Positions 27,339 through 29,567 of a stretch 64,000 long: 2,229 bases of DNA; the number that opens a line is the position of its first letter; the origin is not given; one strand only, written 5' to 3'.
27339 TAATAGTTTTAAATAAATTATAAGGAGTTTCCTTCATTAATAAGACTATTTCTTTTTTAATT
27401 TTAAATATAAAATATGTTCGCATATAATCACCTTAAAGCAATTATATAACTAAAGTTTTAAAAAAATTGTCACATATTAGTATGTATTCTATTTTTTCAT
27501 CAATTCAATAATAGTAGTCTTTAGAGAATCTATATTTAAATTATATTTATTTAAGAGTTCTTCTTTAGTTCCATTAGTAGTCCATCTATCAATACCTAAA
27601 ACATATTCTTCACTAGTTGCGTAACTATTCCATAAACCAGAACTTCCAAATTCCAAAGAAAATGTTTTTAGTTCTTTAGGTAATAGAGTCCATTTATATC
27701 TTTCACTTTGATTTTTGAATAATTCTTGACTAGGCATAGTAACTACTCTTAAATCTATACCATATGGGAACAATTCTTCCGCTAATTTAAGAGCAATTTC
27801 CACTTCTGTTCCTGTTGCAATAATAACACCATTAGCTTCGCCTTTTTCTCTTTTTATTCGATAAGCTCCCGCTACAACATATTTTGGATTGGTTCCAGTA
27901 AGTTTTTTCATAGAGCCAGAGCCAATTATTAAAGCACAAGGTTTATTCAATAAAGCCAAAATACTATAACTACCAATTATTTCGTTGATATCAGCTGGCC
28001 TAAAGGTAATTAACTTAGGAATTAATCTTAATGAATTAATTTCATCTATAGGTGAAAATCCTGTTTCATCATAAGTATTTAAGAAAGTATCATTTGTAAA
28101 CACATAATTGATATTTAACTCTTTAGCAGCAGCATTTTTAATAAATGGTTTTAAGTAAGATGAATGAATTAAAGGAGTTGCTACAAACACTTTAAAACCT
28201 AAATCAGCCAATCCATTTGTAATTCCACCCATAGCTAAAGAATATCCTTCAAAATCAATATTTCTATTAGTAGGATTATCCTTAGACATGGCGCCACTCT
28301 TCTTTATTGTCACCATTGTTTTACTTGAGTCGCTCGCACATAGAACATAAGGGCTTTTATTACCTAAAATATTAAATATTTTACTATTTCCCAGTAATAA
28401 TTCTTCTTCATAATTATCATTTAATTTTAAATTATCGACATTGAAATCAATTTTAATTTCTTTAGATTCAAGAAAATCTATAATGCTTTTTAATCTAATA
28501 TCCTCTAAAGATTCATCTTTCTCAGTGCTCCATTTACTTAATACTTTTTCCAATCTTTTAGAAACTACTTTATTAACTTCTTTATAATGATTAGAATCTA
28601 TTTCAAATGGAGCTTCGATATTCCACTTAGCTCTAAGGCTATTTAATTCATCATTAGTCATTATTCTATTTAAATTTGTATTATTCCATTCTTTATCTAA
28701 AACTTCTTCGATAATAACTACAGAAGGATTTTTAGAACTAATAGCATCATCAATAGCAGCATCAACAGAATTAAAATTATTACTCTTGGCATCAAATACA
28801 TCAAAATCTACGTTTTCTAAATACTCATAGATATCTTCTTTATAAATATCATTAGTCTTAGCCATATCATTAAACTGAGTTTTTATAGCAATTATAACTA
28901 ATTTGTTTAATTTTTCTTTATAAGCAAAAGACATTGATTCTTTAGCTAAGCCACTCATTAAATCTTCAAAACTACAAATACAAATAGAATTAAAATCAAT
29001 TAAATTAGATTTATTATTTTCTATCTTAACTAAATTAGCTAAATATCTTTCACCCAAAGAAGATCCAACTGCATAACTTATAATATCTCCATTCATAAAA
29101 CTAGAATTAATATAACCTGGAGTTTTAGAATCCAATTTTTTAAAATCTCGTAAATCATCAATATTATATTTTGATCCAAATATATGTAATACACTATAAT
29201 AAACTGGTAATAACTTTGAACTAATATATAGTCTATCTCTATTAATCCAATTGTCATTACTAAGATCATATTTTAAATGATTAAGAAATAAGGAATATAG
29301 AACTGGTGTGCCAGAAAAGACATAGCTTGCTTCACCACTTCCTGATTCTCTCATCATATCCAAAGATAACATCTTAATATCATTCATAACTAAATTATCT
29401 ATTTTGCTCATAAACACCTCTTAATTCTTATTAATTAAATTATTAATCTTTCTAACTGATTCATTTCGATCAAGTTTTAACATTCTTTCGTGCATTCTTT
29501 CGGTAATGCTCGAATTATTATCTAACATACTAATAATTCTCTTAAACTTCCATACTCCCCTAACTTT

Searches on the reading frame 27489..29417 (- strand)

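Call 60: search_protein_families(library=pfam, proteins=[window:27489-29417:-], max_evalue=0.00001)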
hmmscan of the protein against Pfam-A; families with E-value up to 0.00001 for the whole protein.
window:27489-29417:- (642 aa): 3 families
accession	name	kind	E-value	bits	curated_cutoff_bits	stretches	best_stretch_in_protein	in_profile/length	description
PF00456.26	Transketolase_N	-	2.3e-31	109.5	22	1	7-300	2-311/334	Transketolase, thiamine diphosphate binding domain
PF22613.1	Transketolase_C_1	-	6.4e-24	84.8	27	1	517-627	1-112/113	Transketolase-like TK C-terminal domain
PF02779.29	Transket_pyr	-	3.5e-08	33.8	27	1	385-498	49-167/174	Transketolase, pyrimidine binding domain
